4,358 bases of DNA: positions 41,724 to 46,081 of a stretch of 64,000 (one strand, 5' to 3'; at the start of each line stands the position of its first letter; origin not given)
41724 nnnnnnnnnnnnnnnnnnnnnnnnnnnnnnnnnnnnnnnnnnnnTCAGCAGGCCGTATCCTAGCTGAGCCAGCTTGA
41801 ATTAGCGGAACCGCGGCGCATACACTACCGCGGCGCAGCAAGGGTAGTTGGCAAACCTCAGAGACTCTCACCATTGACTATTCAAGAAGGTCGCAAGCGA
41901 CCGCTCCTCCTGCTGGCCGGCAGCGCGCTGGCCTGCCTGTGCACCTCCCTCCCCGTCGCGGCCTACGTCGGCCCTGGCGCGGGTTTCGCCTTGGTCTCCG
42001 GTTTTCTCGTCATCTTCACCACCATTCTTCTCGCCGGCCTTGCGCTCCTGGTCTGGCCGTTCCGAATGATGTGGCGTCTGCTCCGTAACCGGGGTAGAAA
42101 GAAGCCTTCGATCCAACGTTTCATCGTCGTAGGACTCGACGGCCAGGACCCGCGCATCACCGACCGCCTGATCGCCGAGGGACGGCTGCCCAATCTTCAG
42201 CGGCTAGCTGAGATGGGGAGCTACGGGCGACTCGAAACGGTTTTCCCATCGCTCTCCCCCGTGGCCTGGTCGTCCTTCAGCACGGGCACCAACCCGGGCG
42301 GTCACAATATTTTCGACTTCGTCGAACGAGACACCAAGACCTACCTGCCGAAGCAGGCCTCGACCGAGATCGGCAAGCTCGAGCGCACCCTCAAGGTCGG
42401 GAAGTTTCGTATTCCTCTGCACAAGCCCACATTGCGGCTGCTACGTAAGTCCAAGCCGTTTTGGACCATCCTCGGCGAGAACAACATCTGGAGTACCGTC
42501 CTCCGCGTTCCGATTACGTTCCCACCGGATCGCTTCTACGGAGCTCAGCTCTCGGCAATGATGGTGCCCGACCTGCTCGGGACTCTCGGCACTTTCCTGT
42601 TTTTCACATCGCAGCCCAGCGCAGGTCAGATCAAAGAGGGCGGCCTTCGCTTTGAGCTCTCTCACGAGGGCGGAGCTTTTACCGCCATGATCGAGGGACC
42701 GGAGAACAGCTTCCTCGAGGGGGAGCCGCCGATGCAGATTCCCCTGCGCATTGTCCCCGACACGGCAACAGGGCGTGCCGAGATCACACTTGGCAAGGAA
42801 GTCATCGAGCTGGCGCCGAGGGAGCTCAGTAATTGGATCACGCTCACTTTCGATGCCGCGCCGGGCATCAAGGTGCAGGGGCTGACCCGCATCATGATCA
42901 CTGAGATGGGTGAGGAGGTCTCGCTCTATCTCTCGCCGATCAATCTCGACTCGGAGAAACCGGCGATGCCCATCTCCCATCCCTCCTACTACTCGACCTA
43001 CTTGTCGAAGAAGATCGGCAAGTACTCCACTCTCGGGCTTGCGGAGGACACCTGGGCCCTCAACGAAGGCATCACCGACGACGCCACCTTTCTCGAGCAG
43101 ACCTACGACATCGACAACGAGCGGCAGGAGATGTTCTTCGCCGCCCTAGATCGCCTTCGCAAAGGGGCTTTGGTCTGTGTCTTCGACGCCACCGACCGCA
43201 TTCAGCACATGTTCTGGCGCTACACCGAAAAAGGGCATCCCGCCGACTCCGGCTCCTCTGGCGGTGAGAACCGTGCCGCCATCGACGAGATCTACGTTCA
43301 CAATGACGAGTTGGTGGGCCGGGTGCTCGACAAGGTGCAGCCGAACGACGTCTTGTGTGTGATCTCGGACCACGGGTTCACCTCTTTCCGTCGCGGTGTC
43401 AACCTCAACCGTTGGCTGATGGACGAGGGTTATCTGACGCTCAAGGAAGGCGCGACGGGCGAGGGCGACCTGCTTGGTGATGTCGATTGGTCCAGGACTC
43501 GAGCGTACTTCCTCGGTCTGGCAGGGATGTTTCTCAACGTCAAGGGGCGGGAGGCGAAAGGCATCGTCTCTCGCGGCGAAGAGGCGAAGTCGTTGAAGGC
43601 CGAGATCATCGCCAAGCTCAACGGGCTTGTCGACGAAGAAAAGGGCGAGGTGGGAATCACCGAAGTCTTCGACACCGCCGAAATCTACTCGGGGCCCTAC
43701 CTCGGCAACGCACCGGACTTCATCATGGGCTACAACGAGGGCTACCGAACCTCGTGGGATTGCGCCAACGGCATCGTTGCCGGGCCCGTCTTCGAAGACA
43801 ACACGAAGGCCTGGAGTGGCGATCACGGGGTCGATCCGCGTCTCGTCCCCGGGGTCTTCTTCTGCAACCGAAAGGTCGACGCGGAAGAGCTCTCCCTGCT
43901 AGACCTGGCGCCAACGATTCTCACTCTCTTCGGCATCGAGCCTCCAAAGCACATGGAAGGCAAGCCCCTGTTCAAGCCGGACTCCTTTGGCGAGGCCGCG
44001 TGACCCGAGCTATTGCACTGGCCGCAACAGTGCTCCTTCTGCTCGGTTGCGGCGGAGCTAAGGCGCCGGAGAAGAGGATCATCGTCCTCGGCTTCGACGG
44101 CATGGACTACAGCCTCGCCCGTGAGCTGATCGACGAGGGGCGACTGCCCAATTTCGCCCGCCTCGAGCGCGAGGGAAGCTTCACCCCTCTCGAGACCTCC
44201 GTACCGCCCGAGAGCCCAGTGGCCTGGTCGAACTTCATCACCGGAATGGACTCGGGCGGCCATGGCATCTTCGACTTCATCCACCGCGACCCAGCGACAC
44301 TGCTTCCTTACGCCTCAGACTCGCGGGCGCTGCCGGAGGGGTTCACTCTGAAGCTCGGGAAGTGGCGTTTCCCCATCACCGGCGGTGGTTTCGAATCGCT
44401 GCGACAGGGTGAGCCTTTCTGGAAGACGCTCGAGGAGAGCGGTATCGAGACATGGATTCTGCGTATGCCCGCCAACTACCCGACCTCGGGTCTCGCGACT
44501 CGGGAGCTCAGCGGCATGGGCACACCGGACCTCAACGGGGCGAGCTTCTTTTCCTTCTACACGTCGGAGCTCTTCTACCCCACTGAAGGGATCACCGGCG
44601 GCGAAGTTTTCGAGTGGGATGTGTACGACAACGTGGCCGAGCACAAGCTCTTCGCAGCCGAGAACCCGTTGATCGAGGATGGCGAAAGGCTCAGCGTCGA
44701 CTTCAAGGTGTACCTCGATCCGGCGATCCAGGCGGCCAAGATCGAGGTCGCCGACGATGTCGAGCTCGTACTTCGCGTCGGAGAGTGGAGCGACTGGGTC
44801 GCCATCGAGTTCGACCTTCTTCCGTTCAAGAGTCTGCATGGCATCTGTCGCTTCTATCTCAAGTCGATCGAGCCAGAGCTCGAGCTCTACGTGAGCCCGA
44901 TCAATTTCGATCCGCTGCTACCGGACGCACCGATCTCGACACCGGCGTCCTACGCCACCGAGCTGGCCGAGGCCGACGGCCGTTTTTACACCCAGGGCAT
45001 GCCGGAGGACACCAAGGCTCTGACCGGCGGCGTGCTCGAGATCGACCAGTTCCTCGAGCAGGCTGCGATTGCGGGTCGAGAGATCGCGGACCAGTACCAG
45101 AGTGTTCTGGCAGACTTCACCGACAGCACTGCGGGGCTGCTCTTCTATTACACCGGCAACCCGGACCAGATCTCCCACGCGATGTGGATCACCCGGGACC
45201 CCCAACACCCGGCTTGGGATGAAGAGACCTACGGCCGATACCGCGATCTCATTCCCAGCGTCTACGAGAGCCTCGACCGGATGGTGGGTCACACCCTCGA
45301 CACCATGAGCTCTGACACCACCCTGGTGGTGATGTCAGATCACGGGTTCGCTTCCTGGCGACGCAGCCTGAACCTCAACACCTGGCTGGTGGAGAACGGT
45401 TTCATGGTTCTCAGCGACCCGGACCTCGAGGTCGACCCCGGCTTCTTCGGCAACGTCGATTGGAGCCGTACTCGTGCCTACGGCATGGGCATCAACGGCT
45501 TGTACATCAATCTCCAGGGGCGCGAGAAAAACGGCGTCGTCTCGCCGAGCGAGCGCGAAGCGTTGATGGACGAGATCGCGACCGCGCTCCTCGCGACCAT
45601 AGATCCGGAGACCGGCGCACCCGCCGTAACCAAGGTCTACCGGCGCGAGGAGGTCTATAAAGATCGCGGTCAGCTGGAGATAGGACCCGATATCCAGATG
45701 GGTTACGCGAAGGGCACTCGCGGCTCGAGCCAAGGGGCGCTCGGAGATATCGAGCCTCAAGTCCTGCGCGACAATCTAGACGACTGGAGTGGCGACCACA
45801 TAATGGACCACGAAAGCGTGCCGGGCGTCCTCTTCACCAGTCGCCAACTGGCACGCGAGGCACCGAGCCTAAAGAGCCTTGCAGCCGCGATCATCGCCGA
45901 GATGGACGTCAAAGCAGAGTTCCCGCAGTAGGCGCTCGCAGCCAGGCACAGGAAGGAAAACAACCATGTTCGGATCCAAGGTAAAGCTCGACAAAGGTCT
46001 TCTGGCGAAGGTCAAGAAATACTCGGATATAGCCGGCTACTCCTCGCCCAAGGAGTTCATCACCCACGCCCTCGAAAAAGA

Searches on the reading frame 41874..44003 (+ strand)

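Call 15: search_protein_families(library=pfam, proteins=[window:41874-44003:+], max_evalue=0.001)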
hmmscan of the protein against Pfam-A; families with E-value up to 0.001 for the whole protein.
window:41874-44003:+ (709 aa): 1 family
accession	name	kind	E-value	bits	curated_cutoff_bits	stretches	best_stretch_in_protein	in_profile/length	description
PF01663.27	Phosphodiest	-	2.8e-27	96.7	23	2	84-187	2-85/342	Type I phosphodiesterase / nucleotide pyrophosphatase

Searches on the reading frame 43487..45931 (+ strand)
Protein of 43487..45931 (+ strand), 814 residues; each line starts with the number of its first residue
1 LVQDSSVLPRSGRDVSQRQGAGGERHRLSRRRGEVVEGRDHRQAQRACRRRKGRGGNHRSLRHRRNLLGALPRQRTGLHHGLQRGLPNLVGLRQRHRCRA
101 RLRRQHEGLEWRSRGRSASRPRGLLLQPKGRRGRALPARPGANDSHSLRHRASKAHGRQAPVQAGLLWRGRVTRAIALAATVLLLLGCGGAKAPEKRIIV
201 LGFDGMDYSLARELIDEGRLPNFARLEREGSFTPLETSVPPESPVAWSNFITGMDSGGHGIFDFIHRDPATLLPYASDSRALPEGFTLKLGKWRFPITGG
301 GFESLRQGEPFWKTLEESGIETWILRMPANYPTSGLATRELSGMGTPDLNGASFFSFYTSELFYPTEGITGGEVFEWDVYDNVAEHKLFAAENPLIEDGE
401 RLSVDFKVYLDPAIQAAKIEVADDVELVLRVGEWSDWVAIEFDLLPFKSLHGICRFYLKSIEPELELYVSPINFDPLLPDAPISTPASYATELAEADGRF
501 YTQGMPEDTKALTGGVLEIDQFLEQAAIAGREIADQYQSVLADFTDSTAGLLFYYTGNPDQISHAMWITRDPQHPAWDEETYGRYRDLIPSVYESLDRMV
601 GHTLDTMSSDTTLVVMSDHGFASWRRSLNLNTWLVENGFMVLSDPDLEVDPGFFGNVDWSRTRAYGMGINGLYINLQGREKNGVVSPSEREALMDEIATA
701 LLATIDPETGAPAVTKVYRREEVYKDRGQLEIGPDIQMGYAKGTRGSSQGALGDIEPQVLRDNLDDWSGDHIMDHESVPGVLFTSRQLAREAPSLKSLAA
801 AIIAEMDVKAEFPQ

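Call 44: search_protein_families(library=pfam, proteins=[window:43487-45931:+], max_evalue=0.0001)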
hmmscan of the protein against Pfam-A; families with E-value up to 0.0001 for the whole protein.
window:43487-45931:+ (814 aa): 1 family
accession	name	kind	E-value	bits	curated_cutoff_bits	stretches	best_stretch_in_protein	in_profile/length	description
PF01663.27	Phosphodiest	-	7.2e-30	105.2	23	2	547-729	158-303/342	Type I phosphodiesterase / nucleotide pyrophosphatase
